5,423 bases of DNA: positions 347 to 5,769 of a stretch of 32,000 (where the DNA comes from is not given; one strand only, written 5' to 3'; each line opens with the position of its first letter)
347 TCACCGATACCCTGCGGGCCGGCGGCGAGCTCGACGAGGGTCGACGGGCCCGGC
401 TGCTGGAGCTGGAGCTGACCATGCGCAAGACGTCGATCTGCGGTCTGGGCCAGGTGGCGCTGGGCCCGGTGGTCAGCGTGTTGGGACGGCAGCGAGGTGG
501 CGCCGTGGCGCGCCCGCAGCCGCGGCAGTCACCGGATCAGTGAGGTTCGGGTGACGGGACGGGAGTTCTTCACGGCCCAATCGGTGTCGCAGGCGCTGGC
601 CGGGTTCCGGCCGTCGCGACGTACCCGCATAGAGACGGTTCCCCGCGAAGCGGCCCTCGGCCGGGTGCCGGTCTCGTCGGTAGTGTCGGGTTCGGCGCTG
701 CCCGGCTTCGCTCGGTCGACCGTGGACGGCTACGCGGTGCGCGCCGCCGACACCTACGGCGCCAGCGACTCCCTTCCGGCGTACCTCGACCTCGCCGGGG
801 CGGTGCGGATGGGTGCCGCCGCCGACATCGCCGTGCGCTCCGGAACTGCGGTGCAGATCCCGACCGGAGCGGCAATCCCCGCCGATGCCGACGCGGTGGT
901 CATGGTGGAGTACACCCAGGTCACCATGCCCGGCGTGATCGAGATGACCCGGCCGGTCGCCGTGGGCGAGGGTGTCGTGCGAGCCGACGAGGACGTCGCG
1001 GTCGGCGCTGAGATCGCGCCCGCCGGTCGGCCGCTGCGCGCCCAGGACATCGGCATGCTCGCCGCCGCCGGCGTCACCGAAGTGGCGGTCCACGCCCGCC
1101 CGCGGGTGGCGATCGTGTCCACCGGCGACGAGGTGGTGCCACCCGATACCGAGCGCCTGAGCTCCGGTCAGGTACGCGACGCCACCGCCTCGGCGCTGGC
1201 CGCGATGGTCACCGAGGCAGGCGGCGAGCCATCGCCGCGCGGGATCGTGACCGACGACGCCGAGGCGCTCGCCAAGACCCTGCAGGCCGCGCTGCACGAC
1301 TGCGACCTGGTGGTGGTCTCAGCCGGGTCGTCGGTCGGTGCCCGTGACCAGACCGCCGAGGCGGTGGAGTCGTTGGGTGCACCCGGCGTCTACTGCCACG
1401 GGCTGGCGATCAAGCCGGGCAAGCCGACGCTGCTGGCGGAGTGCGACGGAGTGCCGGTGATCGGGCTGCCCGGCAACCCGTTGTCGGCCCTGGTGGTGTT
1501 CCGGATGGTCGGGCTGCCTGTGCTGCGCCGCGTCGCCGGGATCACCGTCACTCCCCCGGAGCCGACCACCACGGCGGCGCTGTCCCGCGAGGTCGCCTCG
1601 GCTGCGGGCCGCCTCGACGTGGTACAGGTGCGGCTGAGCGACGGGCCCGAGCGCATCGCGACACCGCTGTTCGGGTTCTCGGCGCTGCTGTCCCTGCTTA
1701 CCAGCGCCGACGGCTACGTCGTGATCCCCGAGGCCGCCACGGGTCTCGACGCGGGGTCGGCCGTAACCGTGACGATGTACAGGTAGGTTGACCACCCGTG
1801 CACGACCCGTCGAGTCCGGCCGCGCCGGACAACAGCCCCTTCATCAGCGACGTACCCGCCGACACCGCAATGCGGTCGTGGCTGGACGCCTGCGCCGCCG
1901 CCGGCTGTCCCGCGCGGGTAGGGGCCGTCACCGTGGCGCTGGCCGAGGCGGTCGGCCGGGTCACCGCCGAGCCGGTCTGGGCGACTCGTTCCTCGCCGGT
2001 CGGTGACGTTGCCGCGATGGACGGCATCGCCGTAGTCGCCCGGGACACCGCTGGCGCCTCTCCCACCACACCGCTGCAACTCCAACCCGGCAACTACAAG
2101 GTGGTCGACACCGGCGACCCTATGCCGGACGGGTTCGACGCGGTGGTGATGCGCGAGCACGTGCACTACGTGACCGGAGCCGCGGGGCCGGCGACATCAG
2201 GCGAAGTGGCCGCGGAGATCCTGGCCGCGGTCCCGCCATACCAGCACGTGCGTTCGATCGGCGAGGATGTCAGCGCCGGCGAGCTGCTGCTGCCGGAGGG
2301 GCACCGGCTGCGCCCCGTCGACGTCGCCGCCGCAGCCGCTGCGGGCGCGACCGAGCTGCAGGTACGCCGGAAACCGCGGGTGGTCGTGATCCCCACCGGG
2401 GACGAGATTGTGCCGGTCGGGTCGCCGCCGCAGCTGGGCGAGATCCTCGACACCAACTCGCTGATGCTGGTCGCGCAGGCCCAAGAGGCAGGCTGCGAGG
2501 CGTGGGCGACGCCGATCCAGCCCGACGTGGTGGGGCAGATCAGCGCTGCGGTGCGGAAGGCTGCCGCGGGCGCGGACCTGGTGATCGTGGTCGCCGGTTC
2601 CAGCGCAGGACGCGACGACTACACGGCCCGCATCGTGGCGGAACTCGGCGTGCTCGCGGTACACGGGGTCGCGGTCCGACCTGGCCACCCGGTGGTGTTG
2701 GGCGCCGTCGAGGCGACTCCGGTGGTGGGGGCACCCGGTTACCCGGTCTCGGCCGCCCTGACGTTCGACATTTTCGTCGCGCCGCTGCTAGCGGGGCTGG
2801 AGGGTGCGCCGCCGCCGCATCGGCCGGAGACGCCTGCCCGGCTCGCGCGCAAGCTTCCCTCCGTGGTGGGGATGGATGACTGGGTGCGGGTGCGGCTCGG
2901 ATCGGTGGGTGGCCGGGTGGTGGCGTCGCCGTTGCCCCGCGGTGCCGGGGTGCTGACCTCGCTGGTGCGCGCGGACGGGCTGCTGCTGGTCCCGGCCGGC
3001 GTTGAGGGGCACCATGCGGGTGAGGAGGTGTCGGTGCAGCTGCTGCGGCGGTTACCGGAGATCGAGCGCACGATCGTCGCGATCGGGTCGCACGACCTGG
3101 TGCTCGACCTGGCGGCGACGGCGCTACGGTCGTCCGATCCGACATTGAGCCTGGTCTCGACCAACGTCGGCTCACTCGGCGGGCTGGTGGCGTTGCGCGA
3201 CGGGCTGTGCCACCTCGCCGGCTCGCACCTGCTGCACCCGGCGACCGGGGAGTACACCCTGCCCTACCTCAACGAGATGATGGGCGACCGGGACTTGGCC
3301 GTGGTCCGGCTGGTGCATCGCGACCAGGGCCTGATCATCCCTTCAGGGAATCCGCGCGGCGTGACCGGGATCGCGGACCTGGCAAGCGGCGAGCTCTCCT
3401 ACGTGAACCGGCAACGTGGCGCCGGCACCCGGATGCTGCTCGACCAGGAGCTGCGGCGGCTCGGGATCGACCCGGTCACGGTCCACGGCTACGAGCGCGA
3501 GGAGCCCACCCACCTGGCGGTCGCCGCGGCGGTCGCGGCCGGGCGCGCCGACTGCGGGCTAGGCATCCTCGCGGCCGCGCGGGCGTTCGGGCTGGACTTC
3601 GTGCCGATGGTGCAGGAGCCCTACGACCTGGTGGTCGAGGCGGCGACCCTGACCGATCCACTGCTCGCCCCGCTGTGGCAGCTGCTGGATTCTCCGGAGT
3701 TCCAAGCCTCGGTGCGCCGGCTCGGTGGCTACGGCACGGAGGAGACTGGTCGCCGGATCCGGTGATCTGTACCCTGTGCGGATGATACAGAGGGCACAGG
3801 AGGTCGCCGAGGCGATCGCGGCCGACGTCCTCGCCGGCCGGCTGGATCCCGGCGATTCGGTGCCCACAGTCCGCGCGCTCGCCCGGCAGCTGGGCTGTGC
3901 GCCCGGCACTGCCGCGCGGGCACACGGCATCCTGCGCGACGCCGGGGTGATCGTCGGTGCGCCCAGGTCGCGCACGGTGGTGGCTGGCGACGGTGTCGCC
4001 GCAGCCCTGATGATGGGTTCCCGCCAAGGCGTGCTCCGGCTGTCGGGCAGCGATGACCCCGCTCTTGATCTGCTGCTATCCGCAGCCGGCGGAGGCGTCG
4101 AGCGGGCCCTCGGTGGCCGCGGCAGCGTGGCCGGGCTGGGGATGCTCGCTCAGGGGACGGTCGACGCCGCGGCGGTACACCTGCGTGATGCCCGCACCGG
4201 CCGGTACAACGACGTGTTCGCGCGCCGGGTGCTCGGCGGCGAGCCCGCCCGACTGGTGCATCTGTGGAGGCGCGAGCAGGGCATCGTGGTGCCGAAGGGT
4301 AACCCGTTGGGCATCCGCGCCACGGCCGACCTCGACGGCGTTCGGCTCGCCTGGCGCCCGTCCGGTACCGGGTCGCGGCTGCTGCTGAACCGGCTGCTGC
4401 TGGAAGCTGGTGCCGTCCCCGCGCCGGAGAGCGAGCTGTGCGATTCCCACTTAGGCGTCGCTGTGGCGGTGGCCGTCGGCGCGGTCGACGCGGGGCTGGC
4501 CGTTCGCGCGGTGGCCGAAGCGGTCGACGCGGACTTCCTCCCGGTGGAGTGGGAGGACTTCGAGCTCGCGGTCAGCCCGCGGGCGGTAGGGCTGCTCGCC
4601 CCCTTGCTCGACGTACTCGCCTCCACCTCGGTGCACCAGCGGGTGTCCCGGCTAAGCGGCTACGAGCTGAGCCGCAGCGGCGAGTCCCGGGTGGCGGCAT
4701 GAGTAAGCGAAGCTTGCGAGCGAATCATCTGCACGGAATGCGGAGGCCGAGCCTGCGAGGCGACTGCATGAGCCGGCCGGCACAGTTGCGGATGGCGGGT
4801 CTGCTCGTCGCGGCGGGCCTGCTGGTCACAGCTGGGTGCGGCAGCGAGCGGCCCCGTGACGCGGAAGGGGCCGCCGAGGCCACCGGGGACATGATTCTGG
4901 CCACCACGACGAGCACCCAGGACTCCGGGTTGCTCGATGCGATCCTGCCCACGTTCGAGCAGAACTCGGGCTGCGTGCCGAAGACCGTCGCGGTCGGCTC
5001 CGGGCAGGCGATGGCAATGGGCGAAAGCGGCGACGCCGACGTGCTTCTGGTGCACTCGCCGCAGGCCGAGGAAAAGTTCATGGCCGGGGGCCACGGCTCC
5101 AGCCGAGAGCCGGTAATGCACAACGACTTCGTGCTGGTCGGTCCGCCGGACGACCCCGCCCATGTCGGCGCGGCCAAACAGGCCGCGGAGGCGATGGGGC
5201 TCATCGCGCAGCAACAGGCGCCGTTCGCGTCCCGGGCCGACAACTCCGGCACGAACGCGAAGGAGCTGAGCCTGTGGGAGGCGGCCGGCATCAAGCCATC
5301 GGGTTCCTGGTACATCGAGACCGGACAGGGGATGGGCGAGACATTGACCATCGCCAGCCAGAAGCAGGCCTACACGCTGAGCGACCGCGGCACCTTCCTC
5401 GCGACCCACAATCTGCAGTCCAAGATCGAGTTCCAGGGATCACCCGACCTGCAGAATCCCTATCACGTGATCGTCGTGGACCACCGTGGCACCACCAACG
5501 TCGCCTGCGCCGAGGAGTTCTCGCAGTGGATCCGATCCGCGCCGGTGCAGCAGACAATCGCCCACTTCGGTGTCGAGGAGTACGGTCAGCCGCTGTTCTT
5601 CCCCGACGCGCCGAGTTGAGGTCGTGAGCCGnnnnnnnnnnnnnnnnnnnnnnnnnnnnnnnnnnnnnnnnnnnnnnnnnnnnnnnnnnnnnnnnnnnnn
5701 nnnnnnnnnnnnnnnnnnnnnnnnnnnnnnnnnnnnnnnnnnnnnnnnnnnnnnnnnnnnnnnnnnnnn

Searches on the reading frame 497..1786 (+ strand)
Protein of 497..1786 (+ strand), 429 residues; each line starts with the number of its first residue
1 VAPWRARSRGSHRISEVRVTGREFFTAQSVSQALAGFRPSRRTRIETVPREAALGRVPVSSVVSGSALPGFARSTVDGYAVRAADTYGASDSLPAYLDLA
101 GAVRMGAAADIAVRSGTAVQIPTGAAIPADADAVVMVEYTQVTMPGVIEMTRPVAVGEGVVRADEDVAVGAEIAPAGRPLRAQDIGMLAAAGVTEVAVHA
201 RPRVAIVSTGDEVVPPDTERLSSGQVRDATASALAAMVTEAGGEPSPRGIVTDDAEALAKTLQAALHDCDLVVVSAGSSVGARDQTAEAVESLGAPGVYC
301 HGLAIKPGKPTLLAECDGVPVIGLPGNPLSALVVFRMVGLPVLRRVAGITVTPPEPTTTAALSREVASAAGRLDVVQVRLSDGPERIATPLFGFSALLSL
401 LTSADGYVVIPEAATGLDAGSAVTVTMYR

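Call 47: search_protein_families(library=pfam, proteins=[window:497-1786:+], max_evalue=0.001)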
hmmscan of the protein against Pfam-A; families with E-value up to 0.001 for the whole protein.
window:497-1786:+ (429 aa): 3 families
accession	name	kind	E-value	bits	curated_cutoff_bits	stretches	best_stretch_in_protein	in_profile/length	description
PF03453.22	MoeA_N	-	4.6e-35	121.1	30.8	1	30-192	3-160/160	MoeA N-terminal region (domain I and II)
PF00994.29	MoCF_biosynth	-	6.6e-31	107.4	26.6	1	205-344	1-143/144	Probable molybdopterin binding domain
PF03454.20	MoeA_C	-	3.4e-13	50.1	22.1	1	360-426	2-70/72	MoeA C-terminal region (domain IV)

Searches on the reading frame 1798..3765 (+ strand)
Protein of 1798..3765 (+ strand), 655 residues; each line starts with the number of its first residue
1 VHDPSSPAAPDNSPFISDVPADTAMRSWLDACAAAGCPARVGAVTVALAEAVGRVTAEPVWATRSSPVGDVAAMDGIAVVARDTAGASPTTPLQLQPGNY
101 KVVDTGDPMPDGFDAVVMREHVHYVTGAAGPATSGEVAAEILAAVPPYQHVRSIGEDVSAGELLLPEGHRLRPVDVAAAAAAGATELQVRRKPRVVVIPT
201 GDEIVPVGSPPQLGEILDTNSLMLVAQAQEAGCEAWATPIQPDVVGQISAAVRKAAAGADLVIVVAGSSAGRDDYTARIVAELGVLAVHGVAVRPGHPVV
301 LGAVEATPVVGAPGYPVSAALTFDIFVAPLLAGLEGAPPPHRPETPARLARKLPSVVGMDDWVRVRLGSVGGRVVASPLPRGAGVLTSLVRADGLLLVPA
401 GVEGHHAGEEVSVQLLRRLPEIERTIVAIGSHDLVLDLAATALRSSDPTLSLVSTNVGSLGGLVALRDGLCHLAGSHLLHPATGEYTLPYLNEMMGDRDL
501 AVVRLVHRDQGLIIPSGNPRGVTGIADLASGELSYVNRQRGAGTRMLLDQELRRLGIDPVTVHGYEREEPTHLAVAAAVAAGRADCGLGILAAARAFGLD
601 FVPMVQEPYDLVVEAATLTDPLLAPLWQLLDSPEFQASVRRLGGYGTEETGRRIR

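Call 47: search_protein_families(library=pfam, proteins=[window:1798-3765:+], max_evalue=0.001)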
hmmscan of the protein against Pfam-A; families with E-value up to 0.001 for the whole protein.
window:1798-3765:+ (655 aa): 5 families
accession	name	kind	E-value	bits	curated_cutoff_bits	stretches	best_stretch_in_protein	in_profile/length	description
PF12727.12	PBP_like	-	1.6e-68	230.1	27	1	442-630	3-192/193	PBP superfamily domain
PF03453.22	MoeA_N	-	3.6e-33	114.9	30.8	1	35-183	16-160/160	MoeA N-terminal region (domain I and II)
PF00994.29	MoCF_biosynth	-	3.1e-27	95.5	26.6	1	197-332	2-143/144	Probable molybdopterin binding domain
PF03454.20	MoeA_C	-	1.2e-19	70.8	22.1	1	347-416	2-72/72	MoeA C-terminal region (domain IV)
PF13531.11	SBP_bac_11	-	0.0005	20.3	25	0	503-641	74-223/227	Bacterial extracellular solute-binding protein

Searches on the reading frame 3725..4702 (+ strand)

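Call 47: search_protein_families(library=pfam, proteins=[window:3725-4702:+], max_evalue=0.001)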
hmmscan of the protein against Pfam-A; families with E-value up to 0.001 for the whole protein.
window:3725-4702:+ (325 aa): 3 families
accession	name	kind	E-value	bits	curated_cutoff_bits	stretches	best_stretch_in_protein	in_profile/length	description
PF12727.12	PBP_like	-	1.8e-43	148.4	27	1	122-287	8-179/193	PBP superfamily domain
PF00392.27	GntR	-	2.8e-10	40.1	27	1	24-86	2-64/64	Bacterial regulatory proteins, gntR family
PF12974.12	Phosphonate-bd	-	0.00018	21.4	27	1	186-267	88-170/242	ABC transporter, phosphonate, periplasmic substrate-binding protein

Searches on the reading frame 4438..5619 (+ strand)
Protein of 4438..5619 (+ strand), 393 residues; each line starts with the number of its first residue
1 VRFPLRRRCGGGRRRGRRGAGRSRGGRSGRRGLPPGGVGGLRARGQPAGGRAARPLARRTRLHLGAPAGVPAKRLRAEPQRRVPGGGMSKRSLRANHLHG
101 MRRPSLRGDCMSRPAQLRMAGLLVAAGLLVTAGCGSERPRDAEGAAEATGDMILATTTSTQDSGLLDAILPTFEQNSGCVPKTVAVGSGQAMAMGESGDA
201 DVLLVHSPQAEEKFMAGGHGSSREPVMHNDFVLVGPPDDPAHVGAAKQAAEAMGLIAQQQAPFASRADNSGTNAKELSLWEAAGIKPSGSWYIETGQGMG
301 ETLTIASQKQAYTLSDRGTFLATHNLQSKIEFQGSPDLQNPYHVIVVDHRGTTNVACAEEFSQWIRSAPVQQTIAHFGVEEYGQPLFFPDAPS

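Call 47: search_protein_families(library=pfam, proteins=[window:4438-5619:+], max_evalue=0.001)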
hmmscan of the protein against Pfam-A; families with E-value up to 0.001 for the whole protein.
window:4438-5619:+ (393 aa): 2 families
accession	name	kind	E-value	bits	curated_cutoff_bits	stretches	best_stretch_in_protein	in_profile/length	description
PF12849.12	PBP_like_2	-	7.4e-42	144.4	27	1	147-367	6-265/267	PBP superfamily domain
PF13531.11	SBP_bac_11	-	7.6e-11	42.6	25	1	165-378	12-225/227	Bacterial extracellular solute-binding protein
